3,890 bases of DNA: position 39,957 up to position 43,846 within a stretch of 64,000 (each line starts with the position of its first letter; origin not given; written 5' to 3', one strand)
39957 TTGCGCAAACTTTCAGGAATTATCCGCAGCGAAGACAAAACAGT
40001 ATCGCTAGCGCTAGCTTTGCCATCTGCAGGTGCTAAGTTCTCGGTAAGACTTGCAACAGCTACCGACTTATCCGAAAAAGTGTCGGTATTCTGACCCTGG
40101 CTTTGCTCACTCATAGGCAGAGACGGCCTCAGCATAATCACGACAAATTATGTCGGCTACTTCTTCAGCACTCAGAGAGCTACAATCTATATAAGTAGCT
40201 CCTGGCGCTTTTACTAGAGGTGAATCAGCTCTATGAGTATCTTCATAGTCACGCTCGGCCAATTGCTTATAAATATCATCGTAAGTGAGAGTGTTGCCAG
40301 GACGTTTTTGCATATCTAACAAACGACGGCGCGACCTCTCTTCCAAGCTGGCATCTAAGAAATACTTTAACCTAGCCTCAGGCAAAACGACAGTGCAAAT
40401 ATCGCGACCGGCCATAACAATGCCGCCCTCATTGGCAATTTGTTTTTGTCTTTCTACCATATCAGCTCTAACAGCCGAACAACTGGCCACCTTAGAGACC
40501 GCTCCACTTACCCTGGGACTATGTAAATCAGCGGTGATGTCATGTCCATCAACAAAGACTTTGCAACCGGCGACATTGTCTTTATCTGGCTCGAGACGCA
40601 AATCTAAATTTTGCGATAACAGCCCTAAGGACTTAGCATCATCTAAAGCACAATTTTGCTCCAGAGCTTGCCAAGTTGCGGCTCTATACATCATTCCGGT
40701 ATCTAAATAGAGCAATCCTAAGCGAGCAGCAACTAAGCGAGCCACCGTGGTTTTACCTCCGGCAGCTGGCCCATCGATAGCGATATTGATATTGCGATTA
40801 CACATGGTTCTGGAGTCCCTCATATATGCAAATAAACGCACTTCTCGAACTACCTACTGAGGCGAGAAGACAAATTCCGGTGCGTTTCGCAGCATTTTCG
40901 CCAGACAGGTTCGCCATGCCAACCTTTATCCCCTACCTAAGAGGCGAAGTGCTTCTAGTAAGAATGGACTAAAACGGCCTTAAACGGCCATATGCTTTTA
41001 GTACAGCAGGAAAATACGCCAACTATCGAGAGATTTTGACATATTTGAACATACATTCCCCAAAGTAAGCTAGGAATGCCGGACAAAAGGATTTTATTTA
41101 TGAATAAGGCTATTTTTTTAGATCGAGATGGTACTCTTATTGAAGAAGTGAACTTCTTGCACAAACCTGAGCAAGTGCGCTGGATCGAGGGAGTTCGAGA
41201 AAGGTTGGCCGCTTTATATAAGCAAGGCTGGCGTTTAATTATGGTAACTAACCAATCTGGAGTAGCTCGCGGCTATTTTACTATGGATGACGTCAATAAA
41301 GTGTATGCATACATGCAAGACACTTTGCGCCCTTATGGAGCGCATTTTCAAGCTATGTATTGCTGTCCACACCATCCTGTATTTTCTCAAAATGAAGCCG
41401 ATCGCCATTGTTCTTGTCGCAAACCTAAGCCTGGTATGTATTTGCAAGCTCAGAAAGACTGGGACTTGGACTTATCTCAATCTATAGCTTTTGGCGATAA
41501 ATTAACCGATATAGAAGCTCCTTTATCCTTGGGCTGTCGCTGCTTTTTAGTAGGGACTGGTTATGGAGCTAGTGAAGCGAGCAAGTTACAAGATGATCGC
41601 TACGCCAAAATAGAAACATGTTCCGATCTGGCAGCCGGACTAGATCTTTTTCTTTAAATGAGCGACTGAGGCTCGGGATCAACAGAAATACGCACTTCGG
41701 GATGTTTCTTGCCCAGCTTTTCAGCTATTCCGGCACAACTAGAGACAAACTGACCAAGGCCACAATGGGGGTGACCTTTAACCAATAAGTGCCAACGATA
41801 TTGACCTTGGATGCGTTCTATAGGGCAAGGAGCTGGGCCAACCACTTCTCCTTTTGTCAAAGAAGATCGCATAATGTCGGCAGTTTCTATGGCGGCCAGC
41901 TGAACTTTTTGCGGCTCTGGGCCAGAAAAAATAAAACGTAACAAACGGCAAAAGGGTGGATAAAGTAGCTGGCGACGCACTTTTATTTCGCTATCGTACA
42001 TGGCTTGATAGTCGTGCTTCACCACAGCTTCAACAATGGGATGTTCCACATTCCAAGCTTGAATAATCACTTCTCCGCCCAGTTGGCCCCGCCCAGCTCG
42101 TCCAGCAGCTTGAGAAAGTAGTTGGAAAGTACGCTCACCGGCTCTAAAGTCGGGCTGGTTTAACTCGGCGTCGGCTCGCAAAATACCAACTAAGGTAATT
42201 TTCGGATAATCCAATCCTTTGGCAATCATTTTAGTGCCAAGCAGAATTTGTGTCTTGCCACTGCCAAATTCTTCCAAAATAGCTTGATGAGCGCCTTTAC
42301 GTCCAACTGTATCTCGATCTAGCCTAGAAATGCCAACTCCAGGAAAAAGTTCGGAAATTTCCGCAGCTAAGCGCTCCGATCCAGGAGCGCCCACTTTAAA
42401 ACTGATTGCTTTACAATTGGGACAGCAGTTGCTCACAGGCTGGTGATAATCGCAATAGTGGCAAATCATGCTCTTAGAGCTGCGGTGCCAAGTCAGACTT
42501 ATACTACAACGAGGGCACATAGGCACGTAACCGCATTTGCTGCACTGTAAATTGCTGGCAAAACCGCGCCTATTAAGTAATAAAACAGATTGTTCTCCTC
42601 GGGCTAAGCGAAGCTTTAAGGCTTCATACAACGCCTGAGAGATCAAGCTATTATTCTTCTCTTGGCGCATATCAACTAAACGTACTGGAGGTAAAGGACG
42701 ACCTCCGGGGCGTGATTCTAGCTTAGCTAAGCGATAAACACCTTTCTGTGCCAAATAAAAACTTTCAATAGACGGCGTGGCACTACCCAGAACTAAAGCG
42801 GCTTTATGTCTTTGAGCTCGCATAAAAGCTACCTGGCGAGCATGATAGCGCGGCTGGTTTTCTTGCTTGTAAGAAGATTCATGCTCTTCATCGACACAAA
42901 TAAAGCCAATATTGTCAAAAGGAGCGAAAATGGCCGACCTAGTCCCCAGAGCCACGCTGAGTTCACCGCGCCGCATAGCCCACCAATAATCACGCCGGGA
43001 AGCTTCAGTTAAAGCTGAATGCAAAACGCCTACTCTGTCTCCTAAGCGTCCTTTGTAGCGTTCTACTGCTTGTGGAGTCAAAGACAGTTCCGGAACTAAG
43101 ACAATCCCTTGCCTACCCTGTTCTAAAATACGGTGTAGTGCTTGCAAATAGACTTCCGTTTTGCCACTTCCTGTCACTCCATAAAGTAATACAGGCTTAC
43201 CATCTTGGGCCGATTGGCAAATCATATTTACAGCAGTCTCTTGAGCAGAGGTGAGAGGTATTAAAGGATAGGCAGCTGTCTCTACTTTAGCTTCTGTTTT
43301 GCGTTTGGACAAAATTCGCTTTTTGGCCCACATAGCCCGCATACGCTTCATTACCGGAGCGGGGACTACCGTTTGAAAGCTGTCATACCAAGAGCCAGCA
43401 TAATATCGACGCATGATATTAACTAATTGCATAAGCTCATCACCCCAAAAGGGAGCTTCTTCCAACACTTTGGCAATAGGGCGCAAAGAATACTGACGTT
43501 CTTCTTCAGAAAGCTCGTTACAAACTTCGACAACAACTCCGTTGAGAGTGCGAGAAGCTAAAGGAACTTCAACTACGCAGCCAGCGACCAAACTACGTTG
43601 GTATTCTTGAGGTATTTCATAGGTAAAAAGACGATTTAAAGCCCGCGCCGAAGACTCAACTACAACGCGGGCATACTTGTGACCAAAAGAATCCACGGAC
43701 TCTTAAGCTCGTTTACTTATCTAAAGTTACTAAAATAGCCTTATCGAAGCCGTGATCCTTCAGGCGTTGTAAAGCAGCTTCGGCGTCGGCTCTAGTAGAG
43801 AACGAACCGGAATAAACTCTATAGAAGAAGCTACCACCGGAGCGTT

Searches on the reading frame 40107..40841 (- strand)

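Call 37: search_protein_families(library=pfam, proteins=[window:40107-40841:-], max_evalue=0.0001)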
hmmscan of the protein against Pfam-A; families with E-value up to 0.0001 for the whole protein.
window:40107-40841:- (244 aa): 2 families
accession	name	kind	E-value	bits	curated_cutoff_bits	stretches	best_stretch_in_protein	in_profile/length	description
PF02224.24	Cytidylate_kin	-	2.8e-66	223.7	26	1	20-235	1-208/211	Cytidylate kinase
PF13189.12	Cytidylate_kin2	-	2e-05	25.3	28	0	19-198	1-147/176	Cytidylate kinase-like family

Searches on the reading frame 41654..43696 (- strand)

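Call 37: search_protein_families(library=pfam, proteins=[window:41654-43696:-], max_evalue=0.0001)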
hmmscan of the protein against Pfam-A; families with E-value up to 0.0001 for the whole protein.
window:41654-43696:- (680 aa): 6 families
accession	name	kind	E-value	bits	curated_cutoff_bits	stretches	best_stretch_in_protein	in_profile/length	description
PF17764.6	PriA_3primeBD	-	1.4e-19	70.1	22.7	1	11-112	2-96/96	3'DNA-binding domain (3'BD)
PF18074.6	PriA_C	-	4.6e-19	69.5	26.9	1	581-676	1-95/95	Primosomal protein N C-terminal domain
PF00270.35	DEAD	-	2.6e-18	66.7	26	1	149-309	1-161/167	DEAD/DEAH box helicase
PF04851.21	ResIII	-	1.6e-14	54.6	22.5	1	147-309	3-163/164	Type III restriction enzyme, res subunit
PF18319.7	Zn_ribbon_PriA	-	1.1e-11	44.9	26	1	394-420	1-27/27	PriA DNA helicase Cys-rich region (CRR) domain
PF00271.37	Helicase_C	-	3.3e-10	40.6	23.5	1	467-536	51-108/110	Helicase conserved C-terminal domain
